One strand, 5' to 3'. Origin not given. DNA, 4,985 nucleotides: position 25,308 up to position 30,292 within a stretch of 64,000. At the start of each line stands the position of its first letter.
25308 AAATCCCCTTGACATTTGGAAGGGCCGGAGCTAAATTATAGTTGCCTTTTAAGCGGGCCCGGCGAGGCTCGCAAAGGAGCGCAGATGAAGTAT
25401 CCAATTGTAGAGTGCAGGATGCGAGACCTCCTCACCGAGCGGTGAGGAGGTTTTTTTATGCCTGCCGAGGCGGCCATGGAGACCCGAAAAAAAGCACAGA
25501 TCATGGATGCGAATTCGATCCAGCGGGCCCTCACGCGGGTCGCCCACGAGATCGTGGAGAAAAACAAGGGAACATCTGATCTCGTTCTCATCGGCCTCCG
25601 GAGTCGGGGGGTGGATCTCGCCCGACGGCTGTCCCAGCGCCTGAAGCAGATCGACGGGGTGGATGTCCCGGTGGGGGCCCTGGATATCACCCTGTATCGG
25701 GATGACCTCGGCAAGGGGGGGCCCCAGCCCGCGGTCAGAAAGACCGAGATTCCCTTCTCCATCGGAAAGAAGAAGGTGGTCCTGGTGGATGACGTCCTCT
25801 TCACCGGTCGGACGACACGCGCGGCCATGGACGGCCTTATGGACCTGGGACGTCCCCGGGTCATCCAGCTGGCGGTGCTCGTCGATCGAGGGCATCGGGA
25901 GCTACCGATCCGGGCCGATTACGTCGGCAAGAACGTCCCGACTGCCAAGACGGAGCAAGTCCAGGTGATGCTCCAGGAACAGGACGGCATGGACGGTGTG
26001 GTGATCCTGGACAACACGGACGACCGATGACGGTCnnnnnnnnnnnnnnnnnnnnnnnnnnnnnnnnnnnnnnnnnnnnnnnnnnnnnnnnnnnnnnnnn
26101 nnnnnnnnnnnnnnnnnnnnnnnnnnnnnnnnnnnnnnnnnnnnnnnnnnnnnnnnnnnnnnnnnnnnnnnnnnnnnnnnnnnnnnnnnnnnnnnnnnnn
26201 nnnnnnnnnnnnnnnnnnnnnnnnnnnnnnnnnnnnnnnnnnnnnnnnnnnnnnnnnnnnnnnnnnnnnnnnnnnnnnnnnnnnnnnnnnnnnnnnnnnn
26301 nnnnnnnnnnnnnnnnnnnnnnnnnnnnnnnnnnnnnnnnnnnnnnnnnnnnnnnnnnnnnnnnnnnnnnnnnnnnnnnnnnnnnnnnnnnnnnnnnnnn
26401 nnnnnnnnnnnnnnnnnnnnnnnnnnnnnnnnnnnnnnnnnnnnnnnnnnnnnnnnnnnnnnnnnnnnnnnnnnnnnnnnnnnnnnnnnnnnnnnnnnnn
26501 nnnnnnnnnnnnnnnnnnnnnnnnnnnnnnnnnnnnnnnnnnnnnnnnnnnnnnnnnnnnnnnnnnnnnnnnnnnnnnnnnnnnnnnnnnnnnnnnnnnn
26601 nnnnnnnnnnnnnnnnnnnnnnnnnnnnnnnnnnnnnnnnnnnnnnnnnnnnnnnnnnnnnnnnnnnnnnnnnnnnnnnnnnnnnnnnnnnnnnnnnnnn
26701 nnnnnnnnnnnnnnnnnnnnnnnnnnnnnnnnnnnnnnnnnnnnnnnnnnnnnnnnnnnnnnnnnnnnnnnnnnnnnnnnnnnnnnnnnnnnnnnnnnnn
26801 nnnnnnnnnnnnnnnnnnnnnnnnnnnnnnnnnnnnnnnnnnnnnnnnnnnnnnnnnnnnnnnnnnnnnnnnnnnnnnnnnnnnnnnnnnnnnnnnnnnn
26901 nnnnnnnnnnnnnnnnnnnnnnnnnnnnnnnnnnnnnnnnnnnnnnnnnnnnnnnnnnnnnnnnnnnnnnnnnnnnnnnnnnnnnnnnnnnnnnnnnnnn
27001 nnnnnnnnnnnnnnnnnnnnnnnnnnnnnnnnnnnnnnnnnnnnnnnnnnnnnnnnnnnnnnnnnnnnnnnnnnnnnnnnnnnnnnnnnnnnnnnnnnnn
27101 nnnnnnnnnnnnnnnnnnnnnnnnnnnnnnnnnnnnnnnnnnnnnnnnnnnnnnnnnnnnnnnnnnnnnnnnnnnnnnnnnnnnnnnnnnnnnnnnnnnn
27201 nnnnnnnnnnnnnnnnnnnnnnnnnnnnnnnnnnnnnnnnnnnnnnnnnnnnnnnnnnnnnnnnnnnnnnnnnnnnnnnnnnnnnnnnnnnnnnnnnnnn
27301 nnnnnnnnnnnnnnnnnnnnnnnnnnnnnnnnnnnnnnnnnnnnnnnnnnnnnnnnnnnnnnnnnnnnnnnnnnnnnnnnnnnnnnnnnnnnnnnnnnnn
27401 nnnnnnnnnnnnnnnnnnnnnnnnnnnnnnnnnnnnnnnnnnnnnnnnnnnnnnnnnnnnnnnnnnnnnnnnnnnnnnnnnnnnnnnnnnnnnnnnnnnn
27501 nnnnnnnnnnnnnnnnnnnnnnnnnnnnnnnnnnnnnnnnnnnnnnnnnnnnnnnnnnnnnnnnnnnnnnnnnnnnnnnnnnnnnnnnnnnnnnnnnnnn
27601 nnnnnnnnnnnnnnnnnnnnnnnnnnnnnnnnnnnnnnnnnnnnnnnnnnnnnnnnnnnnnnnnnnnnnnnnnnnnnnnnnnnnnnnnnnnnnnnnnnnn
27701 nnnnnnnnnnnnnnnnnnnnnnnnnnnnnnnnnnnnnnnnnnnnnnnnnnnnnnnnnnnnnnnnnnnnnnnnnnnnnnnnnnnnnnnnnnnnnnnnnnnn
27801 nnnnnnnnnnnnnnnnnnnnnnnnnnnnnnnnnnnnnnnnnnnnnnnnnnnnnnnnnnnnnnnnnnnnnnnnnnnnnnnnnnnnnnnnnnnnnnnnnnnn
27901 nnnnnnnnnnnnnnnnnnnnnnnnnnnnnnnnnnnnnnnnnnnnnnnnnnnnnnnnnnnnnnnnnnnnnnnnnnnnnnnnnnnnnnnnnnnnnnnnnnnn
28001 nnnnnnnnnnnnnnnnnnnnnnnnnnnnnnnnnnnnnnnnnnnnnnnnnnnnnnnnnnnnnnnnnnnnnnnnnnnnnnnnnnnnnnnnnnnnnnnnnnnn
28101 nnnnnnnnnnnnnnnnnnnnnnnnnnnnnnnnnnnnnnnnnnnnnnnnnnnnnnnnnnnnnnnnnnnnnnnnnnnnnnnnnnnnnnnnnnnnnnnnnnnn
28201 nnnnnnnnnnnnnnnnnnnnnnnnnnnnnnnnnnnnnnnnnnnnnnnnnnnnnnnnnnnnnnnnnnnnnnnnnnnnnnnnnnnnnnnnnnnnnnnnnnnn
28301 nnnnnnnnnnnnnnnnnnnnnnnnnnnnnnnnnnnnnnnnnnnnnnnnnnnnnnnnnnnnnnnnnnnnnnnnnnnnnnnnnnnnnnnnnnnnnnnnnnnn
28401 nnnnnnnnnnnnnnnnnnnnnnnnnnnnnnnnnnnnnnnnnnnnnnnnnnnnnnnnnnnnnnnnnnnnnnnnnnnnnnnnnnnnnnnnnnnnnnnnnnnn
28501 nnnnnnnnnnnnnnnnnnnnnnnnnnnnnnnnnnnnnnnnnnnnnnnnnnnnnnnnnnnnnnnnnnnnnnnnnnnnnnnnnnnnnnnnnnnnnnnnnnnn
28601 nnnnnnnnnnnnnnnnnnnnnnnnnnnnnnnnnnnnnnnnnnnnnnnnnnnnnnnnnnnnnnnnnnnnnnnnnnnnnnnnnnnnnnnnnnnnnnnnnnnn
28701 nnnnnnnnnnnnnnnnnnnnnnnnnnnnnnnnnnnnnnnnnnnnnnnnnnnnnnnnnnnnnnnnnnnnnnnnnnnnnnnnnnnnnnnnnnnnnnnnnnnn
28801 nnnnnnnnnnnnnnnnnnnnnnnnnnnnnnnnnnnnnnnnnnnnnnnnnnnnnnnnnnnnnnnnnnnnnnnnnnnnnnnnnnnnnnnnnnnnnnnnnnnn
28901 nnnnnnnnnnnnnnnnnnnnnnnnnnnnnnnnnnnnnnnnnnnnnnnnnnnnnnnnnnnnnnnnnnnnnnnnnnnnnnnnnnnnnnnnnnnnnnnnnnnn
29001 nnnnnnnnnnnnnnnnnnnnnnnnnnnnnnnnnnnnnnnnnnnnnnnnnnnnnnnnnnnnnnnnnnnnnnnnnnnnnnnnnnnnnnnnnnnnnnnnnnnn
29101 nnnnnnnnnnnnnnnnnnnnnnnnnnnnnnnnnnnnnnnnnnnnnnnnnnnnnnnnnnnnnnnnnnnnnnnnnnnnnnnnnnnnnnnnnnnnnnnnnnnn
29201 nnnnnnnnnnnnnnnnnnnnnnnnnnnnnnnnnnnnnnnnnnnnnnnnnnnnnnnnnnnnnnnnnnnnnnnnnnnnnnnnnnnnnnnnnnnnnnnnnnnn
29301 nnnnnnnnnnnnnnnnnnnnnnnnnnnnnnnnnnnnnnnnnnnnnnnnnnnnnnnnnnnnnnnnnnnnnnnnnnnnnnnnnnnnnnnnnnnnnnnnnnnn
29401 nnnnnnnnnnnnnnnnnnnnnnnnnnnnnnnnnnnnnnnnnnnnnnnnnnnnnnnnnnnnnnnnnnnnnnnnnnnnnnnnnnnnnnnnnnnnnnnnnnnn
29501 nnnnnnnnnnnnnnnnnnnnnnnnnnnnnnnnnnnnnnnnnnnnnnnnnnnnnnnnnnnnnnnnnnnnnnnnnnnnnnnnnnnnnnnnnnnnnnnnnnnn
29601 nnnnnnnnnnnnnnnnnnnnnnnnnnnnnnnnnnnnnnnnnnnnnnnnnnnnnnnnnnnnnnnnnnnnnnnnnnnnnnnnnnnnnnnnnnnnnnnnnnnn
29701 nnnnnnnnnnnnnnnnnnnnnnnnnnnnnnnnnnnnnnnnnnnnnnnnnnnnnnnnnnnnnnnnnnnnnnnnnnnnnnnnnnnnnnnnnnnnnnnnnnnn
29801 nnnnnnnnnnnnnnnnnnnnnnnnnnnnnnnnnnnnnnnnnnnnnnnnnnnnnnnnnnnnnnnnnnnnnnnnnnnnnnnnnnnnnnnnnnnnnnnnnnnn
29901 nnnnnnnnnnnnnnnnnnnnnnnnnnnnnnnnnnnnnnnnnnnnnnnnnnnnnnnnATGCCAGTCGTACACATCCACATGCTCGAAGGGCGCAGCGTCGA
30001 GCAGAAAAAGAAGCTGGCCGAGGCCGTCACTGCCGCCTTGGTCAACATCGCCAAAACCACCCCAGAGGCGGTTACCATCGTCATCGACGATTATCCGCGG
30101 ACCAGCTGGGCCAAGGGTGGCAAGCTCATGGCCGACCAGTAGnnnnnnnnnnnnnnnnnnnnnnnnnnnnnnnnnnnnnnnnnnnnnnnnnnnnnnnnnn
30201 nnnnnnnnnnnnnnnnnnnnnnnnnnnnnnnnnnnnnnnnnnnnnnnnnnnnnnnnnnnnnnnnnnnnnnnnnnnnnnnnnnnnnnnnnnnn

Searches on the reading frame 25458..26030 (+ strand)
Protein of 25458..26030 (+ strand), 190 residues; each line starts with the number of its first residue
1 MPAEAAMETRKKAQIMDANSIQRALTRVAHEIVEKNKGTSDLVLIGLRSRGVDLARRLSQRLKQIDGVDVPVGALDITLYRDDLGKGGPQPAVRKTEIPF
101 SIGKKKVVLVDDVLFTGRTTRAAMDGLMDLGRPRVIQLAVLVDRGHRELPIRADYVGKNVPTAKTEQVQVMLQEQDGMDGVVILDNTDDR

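Call 48: search_protein_families(library=pfam, proteins=[window:25458-26030:+])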
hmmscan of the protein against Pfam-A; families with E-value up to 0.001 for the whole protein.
window:25458-26030:+ (190 aa): 2 families
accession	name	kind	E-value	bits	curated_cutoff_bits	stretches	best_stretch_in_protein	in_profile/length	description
PF00156.33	Pribosyltran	-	2.4e-23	82.7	26.3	1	14-174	4-157/158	Phosphoribosyl transferase domain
PF14681.12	UPRTase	-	0.00064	19.7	27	1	90-141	106-159/206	Uracil phosphoribosyltransferase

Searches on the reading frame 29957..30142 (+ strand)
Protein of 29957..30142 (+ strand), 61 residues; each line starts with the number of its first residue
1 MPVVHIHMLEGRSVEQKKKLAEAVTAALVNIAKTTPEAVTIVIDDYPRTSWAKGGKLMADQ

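Call 48: search_protein_families(library=pfam, proteins=[window:29957-30142:+])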
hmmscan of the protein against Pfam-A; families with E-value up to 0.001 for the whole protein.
window:29957-30142:+ (61 aa): 2 families
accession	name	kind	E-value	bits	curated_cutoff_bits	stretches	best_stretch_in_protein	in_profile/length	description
PF01361.26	Tautomerase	-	3.4e-16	59.3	22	1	2-60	1-59/60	Tautomerase enzyme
PF14552.11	Tautomerase_2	-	5.9e-07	29.9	28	1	3-52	31-80/82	Tautomerase enzyme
